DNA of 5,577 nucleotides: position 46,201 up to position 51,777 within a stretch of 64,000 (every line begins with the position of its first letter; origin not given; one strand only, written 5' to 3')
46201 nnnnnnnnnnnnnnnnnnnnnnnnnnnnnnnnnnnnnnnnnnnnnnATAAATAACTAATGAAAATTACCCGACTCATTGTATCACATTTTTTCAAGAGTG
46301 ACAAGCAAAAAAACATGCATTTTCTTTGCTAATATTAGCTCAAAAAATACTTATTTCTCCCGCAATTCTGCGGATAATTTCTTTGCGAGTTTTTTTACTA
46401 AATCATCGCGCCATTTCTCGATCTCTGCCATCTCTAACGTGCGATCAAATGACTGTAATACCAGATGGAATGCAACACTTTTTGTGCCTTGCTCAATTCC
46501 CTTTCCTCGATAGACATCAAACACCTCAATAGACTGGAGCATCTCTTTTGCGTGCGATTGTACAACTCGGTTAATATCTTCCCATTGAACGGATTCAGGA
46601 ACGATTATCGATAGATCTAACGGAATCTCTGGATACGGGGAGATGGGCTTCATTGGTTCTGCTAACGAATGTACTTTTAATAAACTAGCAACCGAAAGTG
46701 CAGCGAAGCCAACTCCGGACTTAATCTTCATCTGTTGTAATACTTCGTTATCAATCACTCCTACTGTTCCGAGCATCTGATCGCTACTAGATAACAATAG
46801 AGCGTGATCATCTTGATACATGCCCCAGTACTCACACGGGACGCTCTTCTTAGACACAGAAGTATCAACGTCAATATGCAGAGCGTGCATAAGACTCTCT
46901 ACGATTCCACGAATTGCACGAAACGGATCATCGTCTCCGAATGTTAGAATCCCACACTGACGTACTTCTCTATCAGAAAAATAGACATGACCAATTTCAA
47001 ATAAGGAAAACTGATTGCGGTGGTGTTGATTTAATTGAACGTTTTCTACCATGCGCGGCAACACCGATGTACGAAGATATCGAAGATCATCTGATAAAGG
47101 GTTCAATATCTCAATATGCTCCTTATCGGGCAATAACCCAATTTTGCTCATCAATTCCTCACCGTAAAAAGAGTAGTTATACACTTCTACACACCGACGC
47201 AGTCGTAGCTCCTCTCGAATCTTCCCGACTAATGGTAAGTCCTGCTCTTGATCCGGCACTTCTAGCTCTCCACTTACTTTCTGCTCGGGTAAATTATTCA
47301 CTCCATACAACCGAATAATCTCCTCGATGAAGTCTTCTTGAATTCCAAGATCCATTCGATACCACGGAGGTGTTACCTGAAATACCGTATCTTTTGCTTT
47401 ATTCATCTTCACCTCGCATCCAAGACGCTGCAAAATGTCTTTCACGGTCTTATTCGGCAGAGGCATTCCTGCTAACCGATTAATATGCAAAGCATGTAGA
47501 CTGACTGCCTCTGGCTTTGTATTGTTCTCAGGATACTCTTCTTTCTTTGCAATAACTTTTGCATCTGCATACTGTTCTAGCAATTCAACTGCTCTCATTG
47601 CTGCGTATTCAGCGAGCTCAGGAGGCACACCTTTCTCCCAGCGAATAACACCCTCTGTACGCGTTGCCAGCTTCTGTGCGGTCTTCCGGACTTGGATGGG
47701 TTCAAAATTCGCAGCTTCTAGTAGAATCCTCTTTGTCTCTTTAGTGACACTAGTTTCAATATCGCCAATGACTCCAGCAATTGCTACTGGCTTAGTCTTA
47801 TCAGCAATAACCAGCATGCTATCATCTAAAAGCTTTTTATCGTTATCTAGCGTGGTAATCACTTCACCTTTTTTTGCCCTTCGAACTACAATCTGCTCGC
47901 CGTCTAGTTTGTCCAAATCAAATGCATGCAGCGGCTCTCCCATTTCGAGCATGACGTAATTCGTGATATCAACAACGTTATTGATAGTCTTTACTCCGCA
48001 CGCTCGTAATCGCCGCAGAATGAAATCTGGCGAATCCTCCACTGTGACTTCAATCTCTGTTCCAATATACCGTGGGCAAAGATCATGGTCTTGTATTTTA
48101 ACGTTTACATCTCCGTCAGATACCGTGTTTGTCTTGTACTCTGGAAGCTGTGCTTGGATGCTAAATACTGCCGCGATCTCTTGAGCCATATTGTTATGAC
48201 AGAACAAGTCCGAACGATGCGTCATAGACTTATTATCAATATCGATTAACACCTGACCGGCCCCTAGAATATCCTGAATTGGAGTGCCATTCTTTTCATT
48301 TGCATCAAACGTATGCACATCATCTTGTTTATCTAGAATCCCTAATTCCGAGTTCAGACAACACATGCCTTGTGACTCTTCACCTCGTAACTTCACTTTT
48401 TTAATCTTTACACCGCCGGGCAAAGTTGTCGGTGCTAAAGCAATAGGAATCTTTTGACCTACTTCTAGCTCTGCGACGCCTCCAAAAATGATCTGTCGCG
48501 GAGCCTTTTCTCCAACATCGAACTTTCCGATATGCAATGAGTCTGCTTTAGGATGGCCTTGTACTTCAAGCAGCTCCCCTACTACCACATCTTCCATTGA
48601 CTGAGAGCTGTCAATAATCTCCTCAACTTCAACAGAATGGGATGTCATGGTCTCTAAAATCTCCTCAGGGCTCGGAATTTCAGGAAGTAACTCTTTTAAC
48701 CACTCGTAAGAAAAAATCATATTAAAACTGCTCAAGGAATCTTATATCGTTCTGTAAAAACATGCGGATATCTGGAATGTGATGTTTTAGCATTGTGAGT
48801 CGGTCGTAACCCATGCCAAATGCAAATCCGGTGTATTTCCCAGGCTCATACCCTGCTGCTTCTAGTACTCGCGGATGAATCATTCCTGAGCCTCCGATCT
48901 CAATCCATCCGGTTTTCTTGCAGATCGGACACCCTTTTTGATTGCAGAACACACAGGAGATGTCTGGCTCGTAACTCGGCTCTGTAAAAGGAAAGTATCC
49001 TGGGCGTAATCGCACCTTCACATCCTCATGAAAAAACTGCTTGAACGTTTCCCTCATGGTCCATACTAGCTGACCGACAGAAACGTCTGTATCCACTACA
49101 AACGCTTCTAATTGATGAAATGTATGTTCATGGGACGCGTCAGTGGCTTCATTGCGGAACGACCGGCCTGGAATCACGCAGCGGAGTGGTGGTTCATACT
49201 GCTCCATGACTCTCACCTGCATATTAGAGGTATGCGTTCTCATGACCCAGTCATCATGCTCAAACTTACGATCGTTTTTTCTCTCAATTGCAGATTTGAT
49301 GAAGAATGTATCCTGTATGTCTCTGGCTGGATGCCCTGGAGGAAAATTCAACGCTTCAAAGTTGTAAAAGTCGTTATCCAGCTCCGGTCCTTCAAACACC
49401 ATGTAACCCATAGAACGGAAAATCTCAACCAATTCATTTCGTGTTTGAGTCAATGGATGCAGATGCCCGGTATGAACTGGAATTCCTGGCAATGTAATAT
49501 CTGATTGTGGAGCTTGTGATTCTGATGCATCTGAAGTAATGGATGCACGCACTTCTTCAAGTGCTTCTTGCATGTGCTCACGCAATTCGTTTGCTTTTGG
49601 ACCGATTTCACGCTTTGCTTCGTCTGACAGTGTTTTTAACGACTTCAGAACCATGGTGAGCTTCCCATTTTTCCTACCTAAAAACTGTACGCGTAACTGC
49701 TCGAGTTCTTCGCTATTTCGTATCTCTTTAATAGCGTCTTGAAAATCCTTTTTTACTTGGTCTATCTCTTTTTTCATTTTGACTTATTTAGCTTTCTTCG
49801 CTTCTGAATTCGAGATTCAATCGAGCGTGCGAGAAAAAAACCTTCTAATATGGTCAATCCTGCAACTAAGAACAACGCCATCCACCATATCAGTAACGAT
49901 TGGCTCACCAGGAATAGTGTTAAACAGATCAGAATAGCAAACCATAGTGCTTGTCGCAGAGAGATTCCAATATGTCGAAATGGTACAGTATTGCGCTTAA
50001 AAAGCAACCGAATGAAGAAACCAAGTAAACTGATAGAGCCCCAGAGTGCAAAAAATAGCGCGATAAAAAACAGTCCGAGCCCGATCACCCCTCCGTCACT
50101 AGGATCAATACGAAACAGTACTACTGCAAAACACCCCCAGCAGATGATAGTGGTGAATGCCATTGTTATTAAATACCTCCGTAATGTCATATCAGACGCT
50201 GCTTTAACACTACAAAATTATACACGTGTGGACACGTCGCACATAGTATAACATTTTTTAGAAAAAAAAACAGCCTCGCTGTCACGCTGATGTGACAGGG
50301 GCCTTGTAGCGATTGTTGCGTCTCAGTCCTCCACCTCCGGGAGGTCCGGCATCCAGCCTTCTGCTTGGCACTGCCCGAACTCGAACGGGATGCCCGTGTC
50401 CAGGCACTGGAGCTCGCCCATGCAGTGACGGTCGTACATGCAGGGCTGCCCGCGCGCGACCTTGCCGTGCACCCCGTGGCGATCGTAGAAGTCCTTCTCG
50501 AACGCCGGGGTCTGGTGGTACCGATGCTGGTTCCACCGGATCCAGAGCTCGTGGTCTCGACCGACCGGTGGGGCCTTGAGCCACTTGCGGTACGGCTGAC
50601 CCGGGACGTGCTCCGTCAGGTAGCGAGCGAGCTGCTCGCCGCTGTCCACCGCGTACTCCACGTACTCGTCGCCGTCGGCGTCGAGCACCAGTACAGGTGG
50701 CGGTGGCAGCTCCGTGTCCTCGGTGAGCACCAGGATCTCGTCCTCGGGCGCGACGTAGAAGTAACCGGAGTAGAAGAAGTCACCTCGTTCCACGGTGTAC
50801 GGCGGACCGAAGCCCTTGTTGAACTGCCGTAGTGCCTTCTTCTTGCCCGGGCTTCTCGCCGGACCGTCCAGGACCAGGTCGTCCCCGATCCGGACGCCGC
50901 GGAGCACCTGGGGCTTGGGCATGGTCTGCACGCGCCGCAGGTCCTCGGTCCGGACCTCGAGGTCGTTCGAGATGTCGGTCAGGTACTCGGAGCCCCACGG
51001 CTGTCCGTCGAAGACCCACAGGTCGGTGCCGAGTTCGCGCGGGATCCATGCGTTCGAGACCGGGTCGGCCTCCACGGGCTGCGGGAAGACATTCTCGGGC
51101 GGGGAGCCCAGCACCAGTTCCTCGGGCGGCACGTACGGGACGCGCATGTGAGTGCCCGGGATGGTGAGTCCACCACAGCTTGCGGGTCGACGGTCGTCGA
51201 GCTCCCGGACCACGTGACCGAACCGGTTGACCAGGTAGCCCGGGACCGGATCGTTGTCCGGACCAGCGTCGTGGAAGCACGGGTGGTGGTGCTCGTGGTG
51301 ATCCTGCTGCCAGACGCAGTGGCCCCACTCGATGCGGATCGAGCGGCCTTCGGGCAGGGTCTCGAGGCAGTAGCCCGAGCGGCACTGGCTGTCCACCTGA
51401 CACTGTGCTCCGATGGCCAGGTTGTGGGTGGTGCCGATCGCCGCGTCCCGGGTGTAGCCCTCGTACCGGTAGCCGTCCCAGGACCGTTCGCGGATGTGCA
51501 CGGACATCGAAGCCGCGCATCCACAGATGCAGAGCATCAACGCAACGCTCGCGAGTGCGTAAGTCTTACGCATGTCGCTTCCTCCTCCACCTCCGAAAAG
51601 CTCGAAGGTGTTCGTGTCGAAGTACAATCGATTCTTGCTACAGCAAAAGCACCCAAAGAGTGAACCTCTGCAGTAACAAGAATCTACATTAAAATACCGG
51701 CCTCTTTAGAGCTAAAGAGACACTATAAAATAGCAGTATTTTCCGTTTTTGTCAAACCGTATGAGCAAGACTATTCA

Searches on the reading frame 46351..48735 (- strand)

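Call 52: search_protein_families(library=ncbifam, proteins=[window:46351-48735:-], max_evalue=0.00001)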
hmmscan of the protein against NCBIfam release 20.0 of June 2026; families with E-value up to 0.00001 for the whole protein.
window:46351-48735:- (794 aa): 8 families
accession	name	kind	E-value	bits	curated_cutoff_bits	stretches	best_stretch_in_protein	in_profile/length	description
TIGR00472.1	pheT_bact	equivalog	3.3e-195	650.7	402.65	1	6-792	1-798/798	phenylalanine--tRNA ligase subunit beta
NF001882.0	PRK00629.5-4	equivalog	2.6e-56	191.3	527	1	6-585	1-561/725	phenylalanine--tRNA ligase subunit beta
TIGR00471.1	pheT_arch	equivalog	2.7e-24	85.6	282.65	1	387-678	256-543/551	phenylalanine--tRNA ligase subunit beta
NF045760.1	YtpR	equivalog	1.2e-18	67.7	100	1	35-150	68-182/185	YtpR family tRNA-binding protein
NF001879.0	PRK00629.5-1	equivalog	4.9e-10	38.6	840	1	6-487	1-463/718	phenylalanine--tRNA ligase subunit beta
NF045867.1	PheT_Nterm_rel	equivalog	3.7e-08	33.6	120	1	45-133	84-170/171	TyrS-associated PheT N-terminal domain-related protein TapR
TIGR00469.1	pheS_mito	equivalog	1.7e-07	30.3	258.35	1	694-790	350-450/451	phenylalanine--tRNA ligase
NF051887.1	PheS_related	equivalog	1.1e-06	28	300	1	693-784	243-347/349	PheS-related mystery ligase SrmL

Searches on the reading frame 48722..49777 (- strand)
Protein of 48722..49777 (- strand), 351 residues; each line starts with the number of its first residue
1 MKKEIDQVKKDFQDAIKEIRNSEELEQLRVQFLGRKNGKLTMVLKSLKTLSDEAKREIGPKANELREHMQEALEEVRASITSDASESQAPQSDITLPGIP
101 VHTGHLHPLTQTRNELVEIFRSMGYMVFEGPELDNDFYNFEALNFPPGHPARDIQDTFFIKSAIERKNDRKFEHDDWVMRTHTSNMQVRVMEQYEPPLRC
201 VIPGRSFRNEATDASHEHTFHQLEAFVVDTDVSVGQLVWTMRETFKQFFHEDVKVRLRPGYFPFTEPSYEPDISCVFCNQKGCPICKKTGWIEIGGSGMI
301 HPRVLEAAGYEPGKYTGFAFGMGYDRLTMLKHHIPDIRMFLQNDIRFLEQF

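Call 52: search_protein_families(library=ncbifam, proteins=[window:48722-49777:-], max_evalue=0.00001)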
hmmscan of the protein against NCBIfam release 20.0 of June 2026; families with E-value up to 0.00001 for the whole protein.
window:48722-49777:- (351 aa): 5 families
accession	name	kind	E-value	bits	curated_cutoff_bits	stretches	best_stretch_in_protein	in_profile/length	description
TIGR00468.1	pheS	equivalog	1.5e-97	326.8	237.45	1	40-351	2-322/324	phenylalanine--tRNA ligase subunit alpha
NF003210.0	PRK04172.1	equivalog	4.3e-56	190.8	350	2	177-350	332-490/496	phenylalanine--tRNA ligase subunit alpha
NF051887.1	PheS_related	equivalog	2.5e-33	115.6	300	1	132-351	40-239/349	PheS-related mystery ligase SrmL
TIGR00469.1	pheS_mito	equivalog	6.7e-27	94.2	258.35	1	251-351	255-343/451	phenylalanine--tRNA ligase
TIGR00470.1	sepS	equivalog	1.8e-06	26.7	380.65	0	189-341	199-341/533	O-phosphoserine--tRNA ligase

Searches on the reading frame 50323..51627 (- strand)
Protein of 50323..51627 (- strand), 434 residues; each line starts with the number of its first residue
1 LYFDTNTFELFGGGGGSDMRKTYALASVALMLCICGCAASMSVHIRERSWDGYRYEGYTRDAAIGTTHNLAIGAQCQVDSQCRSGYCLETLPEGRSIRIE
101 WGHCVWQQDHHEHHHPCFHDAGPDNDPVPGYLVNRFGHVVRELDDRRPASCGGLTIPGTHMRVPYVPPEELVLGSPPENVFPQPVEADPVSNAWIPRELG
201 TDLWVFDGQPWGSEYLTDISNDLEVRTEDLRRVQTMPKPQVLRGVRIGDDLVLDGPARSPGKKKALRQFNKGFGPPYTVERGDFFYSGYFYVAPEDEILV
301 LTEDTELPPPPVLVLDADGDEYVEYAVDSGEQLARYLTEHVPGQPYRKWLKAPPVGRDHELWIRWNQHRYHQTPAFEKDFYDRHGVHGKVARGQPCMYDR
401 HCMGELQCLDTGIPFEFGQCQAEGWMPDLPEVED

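Call 3: search_protein_families(library=pfam, proteins=[window:50323-51627:-], max_evalue=1)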
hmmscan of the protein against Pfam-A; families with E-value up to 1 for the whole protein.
window:50323-51627:- (434 aa): 4 families
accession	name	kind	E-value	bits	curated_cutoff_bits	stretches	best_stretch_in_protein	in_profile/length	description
PF01683.23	EB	-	0.00075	20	24.3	1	389-410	15-36/52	EB module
PF11703.13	UPF0506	-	0.34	11.8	23.2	1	69-88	35-54/59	UPF0506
PF25379.1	Adt-1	-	0.48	11.2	31.8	0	63-90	45-72/76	Adt-1-like domain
PF00095.26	WAP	-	0.92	10.3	20.8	0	394-408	15-29/41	WAP-type (Whey Acidic Protein) 'four-disulfide core'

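Call 4: search_protein_families(library=ncbifam, proteins=[window:50323-51627:-], max_evalue=1)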
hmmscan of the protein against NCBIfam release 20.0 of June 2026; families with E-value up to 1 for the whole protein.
window:50323-51627:- (434 aa): 1 family
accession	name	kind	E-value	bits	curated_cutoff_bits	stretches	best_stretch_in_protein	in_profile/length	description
TIGR04534.2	ELWxxDGT_rpt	domain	0.18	11.9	65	1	200-220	13-33/47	ELWxxDGT repeat protein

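Call 5: search_protein_families(library=phrogs, proteins=[window:50323-51627:-], max_evalue=1)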
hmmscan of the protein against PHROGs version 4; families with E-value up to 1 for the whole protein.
window:50323-51627:- (434 aa): 0 families

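Call 68: search_protein_families(library=padloc, proteins=[window:50323-51627:-], max_evalue=0.01)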
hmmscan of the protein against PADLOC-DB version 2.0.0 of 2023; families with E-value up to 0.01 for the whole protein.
window:50323-51627:- (434 aa): 0 families

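Call 88: search_dna_similar(query=window:50323-51573:-, collection=plasmids, mode=protein, max_evalue=0.001)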
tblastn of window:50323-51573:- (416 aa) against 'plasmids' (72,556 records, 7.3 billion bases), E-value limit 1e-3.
No match.
